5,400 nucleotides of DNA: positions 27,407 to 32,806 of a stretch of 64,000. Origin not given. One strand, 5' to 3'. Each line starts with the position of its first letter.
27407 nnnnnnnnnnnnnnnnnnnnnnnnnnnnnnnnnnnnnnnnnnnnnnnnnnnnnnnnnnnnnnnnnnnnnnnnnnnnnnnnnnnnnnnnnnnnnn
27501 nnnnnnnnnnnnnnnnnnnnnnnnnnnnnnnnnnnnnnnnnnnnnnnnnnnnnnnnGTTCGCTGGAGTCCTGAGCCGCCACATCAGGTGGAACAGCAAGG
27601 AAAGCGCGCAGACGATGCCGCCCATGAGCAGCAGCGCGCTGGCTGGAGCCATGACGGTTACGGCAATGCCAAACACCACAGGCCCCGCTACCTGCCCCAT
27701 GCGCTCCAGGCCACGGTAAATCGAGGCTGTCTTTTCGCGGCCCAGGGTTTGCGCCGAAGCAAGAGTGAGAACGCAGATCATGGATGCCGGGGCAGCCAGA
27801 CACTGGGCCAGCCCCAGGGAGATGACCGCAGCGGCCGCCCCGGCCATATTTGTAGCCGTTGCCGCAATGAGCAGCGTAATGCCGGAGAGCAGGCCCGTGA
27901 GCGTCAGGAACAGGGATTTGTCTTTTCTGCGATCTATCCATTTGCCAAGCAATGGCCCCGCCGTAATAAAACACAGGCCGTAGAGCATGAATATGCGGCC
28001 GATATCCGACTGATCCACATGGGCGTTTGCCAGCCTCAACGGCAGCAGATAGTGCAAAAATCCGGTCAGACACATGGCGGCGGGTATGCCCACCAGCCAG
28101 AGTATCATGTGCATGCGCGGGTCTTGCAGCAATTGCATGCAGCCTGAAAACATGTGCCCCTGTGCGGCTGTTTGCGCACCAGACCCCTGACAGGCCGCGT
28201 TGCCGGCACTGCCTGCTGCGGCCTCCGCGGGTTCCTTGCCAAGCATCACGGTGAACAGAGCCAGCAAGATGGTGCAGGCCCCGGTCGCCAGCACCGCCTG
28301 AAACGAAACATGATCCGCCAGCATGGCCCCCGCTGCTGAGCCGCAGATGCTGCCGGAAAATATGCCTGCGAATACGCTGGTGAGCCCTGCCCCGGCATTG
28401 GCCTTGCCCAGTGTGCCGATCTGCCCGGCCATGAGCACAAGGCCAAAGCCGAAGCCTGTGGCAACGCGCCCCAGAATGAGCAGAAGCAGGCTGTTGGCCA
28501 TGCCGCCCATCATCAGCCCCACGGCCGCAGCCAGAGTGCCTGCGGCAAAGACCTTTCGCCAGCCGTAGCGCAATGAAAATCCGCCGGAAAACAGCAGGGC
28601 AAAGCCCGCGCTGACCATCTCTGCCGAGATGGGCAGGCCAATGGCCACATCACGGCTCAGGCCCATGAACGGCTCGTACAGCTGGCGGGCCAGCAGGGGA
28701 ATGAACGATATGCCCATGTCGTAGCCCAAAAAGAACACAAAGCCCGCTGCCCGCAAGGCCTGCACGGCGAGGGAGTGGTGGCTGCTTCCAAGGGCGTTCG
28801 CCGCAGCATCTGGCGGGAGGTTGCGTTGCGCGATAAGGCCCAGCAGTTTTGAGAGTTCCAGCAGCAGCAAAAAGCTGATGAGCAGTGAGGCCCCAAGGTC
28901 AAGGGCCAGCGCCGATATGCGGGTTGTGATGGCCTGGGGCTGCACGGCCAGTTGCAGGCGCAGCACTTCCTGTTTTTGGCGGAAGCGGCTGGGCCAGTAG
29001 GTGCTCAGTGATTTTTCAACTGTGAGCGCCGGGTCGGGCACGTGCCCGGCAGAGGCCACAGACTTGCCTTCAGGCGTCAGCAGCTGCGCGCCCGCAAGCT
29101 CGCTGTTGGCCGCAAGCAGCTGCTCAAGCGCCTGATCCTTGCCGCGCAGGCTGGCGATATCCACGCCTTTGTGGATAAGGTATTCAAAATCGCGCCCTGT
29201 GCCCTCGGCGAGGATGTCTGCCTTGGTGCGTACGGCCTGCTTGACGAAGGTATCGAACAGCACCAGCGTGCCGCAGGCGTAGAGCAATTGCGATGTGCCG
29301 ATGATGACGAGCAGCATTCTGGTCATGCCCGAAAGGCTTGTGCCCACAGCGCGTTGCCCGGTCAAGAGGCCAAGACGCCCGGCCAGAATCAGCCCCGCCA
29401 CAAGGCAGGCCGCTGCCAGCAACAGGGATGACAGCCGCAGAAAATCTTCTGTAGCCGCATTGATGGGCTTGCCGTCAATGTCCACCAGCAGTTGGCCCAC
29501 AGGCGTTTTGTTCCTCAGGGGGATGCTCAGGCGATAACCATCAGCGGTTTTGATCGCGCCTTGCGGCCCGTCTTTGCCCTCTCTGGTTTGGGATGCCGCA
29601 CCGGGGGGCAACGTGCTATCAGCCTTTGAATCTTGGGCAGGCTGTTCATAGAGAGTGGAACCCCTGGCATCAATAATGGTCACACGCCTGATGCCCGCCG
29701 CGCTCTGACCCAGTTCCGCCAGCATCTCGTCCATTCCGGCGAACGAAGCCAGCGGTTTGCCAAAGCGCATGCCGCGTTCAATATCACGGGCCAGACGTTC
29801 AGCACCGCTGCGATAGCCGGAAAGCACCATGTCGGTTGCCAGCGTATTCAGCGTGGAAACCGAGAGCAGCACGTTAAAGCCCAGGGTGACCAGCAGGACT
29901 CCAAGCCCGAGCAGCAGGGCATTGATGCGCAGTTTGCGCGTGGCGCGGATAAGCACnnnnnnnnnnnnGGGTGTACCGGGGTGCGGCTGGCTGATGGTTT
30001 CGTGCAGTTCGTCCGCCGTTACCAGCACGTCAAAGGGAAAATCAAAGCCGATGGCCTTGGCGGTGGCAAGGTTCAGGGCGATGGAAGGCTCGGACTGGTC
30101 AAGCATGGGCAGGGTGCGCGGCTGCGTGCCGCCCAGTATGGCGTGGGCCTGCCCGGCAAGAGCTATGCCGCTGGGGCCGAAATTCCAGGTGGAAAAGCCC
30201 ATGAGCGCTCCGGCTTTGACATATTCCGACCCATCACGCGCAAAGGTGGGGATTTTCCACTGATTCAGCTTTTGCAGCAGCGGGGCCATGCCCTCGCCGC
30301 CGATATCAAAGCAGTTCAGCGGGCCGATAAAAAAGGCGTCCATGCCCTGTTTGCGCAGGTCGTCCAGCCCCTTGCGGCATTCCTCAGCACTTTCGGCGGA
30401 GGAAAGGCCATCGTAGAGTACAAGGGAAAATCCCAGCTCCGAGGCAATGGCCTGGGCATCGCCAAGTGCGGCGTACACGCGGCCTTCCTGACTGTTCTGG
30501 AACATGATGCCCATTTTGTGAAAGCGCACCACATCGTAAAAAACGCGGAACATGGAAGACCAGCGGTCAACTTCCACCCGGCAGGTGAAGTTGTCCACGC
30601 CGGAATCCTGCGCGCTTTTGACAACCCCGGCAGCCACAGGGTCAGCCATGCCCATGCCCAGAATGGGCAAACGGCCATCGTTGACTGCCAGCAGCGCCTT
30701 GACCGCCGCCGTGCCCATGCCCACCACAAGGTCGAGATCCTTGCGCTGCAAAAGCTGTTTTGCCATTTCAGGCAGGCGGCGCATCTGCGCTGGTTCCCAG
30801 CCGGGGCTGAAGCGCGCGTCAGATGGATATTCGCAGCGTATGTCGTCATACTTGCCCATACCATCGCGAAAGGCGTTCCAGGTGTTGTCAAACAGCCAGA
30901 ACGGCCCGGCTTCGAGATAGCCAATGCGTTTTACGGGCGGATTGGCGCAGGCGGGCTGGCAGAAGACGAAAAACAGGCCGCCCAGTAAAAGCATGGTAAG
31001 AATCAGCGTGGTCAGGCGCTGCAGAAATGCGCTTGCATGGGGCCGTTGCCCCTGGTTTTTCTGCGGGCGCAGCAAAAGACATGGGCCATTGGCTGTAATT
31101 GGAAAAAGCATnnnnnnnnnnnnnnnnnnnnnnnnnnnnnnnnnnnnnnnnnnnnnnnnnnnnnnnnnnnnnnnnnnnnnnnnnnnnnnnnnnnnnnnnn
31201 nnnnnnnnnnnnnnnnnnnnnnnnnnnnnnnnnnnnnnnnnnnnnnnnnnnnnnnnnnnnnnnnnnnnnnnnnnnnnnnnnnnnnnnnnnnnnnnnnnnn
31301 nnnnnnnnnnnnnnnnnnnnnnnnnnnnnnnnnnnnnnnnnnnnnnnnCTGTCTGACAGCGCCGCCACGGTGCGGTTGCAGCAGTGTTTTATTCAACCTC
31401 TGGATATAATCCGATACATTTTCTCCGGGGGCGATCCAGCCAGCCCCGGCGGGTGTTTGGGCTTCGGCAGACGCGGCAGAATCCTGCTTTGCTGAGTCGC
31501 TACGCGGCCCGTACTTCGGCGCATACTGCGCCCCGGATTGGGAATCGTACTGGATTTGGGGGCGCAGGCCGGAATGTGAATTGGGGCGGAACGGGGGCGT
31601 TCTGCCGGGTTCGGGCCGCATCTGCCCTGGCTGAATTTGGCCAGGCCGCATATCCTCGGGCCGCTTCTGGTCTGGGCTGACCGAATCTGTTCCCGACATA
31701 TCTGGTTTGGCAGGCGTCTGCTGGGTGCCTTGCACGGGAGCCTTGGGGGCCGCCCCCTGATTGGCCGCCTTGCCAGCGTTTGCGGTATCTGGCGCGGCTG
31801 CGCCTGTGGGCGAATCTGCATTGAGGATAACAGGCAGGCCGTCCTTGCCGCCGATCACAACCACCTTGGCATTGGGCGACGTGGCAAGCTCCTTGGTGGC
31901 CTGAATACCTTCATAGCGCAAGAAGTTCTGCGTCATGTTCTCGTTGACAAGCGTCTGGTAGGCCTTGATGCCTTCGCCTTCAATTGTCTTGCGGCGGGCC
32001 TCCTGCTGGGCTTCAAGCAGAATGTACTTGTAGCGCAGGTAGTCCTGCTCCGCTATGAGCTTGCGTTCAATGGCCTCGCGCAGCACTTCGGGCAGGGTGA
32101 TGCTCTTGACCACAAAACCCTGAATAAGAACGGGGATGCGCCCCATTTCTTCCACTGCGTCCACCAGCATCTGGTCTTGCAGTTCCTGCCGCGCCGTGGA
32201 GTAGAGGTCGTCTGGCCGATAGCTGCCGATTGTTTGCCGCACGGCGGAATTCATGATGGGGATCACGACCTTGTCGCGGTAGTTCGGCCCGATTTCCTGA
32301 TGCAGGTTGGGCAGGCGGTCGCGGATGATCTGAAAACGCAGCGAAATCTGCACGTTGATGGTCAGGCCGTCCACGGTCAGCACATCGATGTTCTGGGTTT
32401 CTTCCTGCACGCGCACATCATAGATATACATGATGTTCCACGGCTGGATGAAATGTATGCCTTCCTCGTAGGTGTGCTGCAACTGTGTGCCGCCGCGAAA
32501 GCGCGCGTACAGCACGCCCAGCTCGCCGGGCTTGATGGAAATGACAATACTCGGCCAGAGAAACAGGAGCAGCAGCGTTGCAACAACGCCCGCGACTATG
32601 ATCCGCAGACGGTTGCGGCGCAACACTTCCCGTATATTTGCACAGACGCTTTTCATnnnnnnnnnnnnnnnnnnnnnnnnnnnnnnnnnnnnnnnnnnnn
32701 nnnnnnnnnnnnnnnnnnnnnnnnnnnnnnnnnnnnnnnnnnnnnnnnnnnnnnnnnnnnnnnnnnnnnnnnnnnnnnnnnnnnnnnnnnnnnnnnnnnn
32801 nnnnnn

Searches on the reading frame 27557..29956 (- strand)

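Call 8: search_protein_families(library=pfam, proteins=[window:27557-29956:-], max_evalue=0.001)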
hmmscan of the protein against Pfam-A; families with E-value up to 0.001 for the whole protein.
window:27557-29956:- (800 aa): 1 family
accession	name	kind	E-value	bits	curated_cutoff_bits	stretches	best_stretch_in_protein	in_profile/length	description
PF07690.21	MFS_1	-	7.7e-28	97.8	33.4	2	404-738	4-328/347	Major Facilitator Superfamily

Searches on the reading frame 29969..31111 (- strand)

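Call 8: search_protein_families(library=pfam, proteins=[window:29969-31111:-], max_evalue=0.001)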
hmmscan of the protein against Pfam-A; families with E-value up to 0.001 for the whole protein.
window:29969-31111:- (381 aa): 1 family
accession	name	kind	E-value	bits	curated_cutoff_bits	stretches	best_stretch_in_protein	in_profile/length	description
PF04392.18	ABC_sub_bind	-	4.4e-15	56.1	25.9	1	113-368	49-291/293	ABC transporter substrate binding protein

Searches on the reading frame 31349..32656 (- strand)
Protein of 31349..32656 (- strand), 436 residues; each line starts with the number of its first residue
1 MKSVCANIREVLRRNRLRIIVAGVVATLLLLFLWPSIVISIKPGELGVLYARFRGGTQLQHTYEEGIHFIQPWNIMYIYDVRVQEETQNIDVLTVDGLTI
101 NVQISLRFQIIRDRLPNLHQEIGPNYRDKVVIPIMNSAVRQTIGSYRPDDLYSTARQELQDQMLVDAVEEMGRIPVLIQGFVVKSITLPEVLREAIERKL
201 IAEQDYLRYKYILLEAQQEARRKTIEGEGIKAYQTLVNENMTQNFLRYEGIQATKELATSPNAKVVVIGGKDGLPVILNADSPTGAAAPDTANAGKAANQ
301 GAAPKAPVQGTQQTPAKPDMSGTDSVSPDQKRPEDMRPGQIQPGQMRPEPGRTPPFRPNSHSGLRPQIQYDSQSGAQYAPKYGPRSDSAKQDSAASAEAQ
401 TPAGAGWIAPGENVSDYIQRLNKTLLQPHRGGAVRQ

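Call 8: search_protein_families(library=pfam, proteins=[window:31349-32656:-], max_evalue=0.001)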
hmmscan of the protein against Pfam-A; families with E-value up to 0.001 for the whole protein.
window:31349-32656:- (436 aa): 1 family
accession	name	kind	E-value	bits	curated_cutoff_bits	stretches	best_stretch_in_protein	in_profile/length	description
PF01145.31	Band_7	-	6.7e-29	101.6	23.6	1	40-219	2-175/176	SPFH domain / Band 7 family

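Call 42: search_protein_families(library=ncbifam, proteins=[window:31349-32656:-], max_evalue=0.001)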
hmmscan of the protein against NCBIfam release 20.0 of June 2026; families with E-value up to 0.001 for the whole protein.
window:31349-32656:- (436 aa): 1 family
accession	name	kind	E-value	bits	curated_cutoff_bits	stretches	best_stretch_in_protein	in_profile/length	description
TIGR01933.1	hflK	equivalog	5.1e-07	29.4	159.4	1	57-226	16-182/261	FtsH protease activity modulator HflK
